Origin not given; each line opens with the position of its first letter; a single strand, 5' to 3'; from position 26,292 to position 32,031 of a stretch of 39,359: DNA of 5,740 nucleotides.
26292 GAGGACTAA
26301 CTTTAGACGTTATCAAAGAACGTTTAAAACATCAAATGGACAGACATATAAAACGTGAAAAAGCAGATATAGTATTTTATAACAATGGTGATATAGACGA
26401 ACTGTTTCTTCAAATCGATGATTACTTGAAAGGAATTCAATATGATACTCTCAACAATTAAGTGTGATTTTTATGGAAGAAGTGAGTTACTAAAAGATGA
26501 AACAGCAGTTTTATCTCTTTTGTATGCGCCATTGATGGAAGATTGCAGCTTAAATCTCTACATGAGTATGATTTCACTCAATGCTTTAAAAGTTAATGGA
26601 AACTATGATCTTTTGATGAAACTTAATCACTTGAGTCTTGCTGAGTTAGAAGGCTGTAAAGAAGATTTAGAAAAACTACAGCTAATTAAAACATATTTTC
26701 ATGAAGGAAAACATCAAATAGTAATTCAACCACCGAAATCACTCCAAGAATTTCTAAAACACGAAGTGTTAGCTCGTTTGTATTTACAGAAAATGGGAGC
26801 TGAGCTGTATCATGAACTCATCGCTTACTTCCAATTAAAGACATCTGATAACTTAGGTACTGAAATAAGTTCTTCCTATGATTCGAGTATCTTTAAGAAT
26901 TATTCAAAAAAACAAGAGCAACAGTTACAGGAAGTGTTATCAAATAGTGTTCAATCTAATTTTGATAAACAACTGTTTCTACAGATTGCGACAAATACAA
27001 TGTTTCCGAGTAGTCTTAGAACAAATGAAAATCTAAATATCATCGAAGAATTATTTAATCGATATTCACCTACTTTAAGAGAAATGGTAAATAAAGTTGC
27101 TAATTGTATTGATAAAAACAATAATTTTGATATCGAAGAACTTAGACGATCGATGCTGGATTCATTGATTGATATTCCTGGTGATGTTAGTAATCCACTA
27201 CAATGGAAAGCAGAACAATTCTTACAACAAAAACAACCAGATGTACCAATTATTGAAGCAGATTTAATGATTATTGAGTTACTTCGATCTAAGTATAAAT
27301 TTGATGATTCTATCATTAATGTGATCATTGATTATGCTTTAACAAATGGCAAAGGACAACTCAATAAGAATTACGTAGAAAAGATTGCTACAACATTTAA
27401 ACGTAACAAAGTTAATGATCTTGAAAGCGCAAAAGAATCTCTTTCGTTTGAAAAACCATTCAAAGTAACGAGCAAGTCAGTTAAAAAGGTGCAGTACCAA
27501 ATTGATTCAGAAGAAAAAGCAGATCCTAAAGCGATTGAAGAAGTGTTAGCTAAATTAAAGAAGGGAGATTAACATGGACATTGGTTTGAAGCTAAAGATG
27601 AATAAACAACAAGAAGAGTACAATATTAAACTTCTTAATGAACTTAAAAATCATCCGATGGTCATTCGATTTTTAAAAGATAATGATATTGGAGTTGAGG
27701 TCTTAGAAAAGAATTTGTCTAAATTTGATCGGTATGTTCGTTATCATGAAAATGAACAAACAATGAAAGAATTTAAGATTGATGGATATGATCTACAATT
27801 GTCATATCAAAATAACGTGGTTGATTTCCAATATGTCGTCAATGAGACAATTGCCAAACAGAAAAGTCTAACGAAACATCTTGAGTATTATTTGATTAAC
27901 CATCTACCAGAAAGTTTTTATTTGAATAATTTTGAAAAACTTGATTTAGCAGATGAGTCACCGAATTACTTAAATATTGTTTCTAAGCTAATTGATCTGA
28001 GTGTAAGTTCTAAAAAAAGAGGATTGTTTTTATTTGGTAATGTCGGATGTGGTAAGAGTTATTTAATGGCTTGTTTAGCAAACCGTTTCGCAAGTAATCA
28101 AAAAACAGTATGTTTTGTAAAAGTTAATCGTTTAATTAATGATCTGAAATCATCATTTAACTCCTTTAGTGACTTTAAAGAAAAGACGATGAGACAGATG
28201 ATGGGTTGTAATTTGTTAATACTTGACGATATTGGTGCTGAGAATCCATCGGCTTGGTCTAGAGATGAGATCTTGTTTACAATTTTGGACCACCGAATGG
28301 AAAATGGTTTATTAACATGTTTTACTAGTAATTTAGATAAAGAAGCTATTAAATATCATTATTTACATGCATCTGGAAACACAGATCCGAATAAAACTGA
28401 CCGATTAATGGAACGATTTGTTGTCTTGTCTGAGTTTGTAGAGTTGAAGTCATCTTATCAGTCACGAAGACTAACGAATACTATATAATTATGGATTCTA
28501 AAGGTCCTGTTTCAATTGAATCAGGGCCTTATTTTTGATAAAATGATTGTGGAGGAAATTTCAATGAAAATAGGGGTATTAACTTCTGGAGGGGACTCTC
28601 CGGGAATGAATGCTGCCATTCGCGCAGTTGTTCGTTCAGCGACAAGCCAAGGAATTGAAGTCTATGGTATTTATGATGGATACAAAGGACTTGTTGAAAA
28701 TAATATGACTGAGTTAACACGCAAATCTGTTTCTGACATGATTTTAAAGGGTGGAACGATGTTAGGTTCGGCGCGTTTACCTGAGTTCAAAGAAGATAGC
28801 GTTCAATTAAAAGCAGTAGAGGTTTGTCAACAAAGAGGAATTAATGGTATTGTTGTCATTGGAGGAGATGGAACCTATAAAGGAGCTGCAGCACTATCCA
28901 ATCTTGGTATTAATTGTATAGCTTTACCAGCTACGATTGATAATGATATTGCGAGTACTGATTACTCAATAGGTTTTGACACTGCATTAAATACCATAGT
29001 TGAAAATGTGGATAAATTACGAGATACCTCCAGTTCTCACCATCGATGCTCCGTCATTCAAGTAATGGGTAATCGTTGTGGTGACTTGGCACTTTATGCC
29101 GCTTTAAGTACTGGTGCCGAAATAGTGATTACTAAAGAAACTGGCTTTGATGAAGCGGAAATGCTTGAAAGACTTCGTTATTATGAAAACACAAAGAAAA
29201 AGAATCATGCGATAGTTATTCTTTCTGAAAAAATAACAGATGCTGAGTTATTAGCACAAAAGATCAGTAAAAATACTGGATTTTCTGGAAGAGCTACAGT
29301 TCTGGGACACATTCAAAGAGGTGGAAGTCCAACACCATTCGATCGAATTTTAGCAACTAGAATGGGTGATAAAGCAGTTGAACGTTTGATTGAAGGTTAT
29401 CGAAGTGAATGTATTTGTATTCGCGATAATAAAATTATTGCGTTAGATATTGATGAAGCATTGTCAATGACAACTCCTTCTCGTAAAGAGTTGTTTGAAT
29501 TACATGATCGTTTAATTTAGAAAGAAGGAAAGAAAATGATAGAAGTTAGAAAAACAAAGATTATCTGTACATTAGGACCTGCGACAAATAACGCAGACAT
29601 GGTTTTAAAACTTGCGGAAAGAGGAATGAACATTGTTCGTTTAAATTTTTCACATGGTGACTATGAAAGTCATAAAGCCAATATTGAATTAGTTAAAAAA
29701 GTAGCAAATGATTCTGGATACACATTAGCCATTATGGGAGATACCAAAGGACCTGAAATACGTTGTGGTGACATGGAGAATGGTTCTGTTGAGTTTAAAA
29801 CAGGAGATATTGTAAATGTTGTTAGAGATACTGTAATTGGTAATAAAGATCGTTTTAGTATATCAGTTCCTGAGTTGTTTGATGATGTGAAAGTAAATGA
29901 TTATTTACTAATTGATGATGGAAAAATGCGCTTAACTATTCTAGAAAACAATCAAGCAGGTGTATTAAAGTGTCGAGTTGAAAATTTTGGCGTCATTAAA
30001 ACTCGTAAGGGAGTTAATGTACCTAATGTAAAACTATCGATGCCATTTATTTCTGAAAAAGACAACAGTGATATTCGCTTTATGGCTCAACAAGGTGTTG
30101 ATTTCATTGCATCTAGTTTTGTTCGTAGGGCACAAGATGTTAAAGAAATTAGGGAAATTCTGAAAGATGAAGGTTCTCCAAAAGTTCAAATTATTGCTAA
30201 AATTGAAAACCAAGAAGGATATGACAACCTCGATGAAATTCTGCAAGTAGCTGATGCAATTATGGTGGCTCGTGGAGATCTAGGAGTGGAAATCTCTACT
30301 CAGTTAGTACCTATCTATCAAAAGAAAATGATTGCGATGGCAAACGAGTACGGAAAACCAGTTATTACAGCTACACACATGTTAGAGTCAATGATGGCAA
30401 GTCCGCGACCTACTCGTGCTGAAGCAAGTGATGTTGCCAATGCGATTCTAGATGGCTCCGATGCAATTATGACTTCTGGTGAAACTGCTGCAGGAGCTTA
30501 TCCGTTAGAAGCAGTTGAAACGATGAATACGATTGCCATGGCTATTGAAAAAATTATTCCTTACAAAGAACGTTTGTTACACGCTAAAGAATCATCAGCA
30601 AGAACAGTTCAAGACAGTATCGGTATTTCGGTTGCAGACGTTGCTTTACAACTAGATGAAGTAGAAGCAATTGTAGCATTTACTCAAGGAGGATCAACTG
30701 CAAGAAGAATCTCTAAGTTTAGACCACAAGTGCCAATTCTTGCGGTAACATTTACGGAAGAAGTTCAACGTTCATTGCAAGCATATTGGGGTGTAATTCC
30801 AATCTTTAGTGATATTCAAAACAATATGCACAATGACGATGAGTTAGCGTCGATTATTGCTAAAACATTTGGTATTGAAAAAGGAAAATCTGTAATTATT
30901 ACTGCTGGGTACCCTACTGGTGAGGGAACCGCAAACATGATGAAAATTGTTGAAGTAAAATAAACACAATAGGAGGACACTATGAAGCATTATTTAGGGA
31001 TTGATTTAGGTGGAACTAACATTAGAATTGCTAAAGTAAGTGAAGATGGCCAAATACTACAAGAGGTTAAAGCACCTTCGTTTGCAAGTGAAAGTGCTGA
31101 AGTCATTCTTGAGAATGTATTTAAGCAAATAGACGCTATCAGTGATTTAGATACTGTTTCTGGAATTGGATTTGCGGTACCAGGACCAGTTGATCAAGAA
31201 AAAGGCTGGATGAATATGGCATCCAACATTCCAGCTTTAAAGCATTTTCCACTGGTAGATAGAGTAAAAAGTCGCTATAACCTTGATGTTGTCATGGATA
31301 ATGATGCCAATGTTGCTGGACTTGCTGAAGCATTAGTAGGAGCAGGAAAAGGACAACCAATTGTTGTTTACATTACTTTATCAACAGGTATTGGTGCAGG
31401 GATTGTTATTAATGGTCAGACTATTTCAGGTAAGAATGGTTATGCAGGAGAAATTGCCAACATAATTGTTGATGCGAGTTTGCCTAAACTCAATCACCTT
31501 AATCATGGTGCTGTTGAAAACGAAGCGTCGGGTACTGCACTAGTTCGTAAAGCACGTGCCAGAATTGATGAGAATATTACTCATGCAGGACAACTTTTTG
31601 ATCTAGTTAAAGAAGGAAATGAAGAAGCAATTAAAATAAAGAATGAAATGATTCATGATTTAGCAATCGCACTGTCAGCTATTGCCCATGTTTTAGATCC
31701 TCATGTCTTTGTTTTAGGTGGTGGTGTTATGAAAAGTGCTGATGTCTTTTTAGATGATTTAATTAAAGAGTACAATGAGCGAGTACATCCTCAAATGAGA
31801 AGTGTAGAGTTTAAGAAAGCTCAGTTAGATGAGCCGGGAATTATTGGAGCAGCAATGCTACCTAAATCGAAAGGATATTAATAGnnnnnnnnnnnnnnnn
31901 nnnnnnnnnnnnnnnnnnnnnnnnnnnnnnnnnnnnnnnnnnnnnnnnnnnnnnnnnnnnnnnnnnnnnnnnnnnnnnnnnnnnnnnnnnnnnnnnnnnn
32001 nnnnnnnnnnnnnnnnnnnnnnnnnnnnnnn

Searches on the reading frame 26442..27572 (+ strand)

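Call 41: search_protein_families(library=pfam, proteins=[window:26442-27572:+], max_evalue=0.001)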
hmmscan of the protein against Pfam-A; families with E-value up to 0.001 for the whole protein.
window:26442-27572:+ (376 aa): 1 family
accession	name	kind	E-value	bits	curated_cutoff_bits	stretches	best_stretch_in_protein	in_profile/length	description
PF07261.16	DnaB_2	-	2.8e-09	37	22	1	273-333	15-73/74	Replication initiation and membrane attachment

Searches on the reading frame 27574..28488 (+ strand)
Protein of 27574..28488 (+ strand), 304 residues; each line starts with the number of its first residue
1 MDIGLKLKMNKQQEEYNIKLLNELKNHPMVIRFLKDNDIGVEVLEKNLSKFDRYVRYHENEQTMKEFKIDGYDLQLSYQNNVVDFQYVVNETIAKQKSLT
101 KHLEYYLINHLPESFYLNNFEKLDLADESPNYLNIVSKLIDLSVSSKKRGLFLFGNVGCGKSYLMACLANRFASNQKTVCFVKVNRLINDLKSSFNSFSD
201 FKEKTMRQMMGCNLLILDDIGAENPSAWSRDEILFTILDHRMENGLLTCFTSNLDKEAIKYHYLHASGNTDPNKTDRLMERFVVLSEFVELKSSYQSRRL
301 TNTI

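Call 42: search_protein_families(library=pfam, proteins=[window:27574-28488:+], max_evalue=0.001)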
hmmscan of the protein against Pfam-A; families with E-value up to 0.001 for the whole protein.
window:27574-28488:+ (304 aa): 7 families
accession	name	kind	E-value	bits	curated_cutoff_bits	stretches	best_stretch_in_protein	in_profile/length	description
PF01695.23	IstB_IS21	-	8.5e-14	52.1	24.1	1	73-295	24-230/238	IstB-like ATP binding protein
PF00308.24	Bac_DnaA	-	6.3e-07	30.2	23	1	147-253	33-138/162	Bacterial DnaA ATPAse domain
PF04851.21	ResIII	-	3.6e-05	24.2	22.5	1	141-212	20-91/164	Type III restriction enzyme, res subunit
PF07319.16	DnaI_N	-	4e-05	24.6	24.1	1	9-87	10-94/94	Primosomal protein DnaI N-terminus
PF03969.22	AFG1_ATPase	-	4.1e-05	23.1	27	1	132-254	44-166/361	AFG1-like ATPase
PF24883.2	NPHP3_N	-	0.00029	21.5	24.8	1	145-189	19-63/164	Nephrocystin 3, N-terminal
PF01443.25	Viral_helicase1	-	0.00038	20.8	21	1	158-222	8-70/228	Viral superfamily 1 RNA helicase core domain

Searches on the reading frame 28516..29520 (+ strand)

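Call 42: search_protein_families(library=pfam, proteins=[window:28516-29520:+], max_evalue=0.001)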
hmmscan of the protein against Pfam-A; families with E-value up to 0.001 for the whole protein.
window:28516-29520:+ (334 aa): 1 family
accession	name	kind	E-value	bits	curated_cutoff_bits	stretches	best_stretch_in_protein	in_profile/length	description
PF00365.25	PFK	-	1.3e-107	359.7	30.9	1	18-290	1-276/277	Phosphofructokinase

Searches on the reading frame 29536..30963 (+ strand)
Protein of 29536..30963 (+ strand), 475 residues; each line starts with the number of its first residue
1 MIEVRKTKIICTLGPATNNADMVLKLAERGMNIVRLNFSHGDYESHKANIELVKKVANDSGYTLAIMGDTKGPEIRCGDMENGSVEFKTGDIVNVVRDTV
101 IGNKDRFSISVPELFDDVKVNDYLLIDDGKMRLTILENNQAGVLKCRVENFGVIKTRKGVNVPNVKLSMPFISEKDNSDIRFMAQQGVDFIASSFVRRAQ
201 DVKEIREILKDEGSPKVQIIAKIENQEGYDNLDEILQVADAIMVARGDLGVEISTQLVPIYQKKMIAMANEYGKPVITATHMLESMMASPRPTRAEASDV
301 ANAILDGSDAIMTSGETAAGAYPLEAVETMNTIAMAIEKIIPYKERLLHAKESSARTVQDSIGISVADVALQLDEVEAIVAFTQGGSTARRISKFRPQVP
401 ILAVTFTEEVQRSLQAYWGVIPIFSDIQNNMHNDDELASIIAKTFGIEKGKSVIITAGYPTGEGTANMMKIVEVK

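Call 42: search_protein_families(library=pfam, proteins=[window:29536-30963:+], max_evalue=0.001)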
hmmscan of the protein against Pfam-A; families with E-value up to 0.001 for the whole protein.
window:29536-30963:+ (475 aa): 3 families
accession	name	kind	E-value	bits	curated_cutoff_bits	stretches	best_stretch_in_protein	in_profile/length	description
PF00224.27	PK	-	1.2e-130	435.8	30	1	5-327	2-328/328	Pyruvate kinase, barrel domain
PF02887.21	PK_C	-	7e-29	100.7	28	1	360-472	1-114/114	Pyruvate kinase, alpha/beta domain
PF03328.21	HpcH_HpaI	-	0.00046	20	25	0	178-252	76-157/221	HpcH/HpaI aldolase/citrate lyase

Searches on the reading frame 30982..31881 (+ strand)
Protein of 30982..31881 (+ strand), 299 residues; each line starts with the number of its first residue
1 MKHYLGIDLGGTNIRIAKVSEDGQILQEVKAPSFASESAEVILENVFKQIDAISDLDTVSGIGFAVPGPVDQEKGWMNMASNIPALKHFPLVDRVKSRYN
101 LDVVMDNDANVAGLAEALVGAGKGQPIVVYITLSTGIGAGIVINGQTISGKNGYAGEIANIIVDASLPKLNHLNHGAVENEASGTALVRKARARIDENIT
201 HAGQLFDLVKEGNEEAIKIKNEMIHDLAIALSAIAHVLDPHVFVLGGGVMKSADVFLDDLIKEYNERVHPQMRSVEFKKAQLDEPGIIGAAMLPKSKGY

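Call 42: search_protein_families(library=pfam, proteins=[window:30982-31881:+], max_evalue=0.001)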
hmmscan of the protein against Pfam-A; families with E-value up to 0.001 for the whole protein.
window:30982-31881:+ (299 aa): 2 families
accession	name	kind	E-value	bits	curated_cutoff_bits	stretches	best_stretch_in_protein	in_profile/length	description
PF00480.26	ROK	-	1.4e-56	192.6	22.9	1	4-295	1-292/294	ROK family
PF01869.26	BcrAD_BadFG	-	8.9e-09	35.7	31.5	1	5-270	1-252/271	BadF/BadG/BcrA/BcrD ATPase family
